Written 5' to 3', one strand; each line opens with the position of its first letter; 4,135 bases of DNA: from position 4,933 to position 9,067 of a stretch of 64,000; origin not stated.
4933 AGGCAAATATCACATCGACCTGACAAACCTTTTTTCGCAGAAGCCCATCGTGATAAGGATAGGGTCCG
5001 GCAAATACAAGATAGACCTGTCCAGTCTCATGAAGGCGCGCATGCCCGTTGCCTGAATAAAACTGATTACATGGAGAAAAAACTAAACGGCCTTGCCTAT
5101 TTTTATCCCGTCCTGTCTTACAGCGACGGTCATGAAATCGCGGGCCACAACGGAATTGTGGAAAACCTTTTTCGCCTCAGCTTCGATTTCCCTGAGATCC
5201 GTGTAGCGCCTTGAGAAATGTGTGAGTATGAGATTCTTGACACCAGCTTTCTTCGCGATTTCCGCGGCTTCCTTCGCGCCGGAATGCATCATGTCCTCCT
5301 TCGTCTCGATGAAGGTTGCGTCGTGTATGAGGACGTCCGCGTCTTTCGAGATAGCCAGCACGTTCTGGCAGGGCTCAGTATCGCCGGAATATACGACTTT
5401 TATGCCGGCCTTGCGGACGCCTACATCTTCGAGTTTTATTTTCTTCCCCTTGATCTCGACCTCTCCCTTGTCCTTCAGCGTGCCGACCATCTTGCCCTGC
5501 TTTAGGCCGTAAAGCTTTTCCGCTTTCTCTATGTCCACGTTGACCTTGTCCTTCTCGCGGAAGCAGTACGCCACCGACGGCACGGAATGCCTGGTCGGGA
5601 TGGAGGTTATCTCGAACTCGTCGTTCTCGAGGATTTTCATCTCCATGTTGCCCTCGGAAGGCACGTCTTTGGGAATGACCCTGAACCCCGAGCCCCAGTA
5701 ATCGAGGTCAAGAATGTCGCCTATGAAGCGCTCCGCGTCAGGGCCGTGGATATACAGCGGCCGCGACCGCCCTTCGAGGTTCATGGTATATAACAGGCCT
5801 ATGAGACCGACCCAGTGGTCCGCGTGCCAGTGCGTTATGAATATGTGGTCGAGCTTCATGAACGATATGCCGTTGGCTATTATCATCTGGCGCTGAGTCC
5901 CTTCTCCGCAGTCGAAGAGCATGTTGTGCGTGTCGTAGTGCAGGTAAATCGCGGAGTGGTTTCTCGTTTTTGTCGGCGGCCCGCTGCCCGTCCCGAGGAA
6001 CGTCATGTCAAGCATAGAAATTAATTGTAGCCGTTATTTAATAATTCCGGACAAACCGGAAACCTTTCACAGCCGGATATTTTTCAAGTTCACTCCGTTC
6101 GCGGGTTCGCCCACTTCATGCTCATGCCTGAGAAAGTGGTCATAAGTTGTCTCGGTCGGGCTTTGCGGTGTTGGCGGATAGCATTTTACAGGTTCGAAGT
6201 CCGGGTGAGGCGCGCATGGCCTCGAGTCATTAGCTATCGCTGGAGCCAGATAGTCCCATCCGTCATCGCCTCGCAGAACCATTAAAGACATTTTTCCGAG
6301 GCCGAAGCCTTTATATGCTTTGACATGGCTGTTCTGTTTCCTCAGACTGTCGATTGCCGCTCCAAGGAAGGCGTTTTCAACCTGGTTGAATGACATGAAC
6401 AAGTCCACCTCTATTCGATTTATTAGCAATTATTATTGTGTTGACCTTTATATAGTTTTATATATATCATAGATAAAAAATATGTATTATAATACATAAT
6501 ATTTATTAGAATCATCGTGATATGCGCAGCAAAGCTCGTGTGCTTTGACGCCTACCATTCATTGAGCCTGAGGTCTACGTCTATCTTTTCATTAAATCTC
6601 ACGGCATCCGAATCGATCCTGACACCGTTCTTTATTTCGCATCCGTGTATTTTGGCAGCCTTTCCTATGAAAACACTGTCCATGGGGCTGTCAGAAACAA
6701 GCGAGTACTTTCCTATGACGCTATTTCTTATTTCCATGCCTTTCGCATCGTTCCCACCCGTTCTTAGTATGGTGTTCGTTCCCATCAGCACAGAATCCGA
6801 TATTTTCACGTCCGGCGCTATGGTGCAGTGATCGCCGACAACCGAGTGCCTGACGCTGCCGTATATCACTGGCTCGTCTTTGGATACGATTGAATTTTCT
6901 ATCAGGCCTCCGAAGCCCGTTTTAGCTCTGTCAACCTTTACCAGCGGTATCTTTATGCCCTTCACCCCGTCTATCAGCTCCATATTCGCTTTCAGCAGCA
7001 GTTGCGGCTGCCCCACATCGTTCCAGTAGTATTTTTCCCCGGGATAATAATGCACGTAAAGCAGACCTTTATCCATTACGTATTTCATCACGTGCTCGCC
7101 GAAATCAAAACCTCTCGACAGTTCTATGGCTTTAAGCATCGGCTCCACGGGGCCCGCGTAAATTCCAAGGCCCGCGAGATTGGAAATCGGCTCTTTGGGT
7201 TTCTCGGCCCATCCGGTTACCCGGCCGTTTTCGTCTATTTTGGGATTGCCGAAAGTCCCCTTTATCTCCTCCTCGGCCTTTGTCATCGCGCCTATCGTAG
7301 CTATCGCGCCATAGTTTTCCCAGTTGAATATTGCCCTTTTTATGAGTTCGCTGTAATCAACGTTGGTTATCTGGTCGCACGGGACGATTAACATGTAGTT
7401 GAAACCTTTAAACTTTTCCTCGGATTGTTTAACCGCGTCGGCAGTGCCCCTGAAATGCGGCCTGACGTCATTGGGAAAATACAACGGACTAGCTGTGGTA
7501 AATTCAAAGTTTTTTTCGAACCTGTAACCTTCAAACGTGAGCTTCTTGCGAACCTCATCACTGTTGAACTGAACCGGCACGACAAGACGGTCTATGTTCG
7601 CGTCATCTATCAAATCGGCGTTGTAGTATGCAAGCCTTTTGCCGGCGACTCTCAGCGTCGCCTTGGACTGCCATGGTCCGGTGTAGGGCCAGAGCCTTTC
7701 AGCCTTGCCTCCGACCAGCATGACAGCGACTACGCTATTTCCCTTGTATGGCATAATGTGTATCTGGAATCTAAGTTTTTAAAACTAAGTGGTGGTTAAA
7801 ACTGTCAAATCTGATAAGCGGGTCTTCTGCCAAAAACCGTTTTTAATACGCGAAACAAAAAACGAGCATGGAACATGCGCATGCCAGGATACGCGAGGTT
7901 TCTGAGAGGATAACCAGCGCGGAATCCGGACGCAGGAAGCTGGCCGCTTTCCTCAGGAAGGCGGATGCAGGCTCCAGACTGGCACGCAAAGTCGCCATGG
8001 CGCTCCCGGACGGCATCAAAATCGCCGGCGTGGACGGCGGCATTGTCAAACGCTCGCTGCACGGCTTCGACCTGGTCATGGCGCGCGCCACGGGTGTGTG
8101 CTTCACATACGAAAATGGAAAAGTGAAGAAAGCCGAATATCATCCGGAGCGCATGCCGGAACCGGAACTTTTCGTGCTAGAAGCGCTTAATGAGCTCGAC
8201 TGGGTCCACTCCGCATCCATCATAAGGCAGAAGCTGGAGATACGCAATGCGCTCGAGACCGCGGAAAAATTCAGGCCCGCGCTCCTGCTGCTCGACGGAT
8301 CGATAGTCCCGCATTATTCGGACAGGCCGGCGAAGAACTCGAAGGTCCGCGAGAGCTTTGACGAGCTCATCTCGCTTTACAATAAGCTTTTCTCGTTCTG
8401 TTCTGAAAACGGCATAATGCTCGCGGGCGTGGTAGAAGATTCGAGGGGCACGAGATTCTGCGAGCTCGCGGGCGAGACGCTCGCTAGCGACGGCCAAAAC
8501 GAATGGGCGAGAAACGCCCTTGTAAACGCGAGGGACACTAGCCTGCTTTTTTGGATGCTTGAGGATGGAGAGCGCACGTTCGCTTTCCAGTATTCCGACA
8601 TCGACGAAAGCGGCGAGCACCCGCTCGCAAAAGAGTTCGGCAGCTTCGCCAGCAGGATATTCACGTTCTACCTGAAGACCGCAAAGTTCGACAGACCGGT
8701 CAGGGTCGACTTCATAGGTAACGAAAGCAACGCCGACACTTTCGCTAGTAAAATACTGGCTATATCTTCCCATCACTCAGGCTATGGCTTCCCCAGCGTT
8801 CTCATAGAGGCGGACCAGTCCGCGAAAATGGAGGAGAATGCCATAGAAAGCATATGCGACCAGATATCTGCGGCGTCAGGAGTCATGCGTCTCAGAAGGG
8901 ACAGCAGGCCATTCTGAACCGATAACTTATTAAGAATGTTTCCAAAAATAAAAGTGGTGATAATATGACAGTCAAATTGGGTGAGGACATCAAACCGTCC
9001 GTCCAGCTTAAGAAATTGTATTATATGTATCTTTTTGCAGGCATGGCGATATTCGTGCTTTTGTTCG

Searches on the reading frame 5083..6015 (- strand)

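Call 56: search_protein_families(library=pfam, proteins=[window:5083-6015:-], max_evalue=0.00001)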
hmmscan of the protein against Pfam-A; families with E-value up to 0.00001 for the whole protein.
window:5083-6015:- (310 aa): 3 families
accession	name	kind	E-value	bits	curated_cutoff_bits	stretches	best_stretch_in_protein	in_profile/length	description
PF12706.13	Lactamase_B_2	-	1.9e-18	67.2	27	1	201-267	131-200/200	Beta-lactamase superfamily domain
PF13691.12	Lactamase_B_4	-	3.7e-09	36.6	27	1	14-64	6-56/63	tRNase Z endonuclease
PF00753.33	Lactamase_B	-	1.5e-07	32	22.7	1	18-76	4-65/196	Metallo-beta-lactamase superfamily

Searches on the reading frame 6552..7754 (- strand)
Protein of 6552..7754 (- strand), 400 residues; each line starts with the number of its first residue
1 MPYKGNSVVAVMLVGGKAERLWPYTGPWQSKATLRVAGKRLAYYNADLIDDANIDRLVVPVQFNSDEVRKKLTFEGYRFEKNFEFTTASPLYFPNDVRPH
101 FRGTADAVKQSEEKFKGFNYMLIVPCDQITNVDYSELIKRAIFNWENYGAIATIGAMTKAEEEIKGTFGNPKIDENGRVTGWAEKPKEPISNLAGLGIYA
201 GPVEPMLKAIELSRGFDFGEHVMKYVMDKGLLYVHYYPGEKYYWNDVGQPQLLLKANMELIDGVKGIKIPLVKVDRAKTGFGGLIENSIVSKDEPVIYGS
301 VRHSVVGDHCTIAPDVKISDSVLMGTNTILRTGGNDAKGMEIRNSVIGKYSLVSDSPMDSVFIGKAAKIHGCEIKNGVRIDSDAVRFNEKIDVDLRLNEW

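Call 56: search_protein_families(library=pfam, proteins=[window:6552-7754:-], max_evalue=0.00001)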
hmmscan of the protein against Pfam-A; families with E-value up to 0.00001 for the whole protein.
window:6552-7754:- (400 aa): 4 families
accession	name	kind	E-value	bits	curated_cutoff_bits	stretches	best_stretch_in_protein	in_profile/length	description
PF00483.29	NTP_transferase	-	2.6e-30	106.3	21.2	1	10-260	2-242/245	Nucleotidyl transferase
PF24894.1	Hexapep_GlmU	-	2.3e-07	31.3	23.3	0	276-331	7-62/104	GlmU-like, C-terminal hexapeptide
PF00132.30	Hexapep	-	9.2e-07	28.8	27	0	303-331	1-29/36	Bacterial transferase hexapeptide (six repeats)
PF25084.1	LbH_EIF2B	-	8e-06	26.3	54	0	300-354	35-82/105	EIF2B subunit epsilon LbH domain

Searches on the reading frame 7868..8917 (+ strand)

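Call 56: search_protein_families(library=pfam, proteins=[window:7868-8917:+], max_evalue=0.00001)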
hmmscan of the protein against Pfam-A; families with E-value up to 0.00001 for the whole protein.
window:7868-8917:+ (349 aa): 1 family
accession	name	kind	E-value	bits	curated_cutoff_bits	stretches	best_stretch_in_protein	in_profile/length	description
PF09376.16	NurA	-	2.9e-18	66.7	21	1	51-320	2-253/254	NurA domain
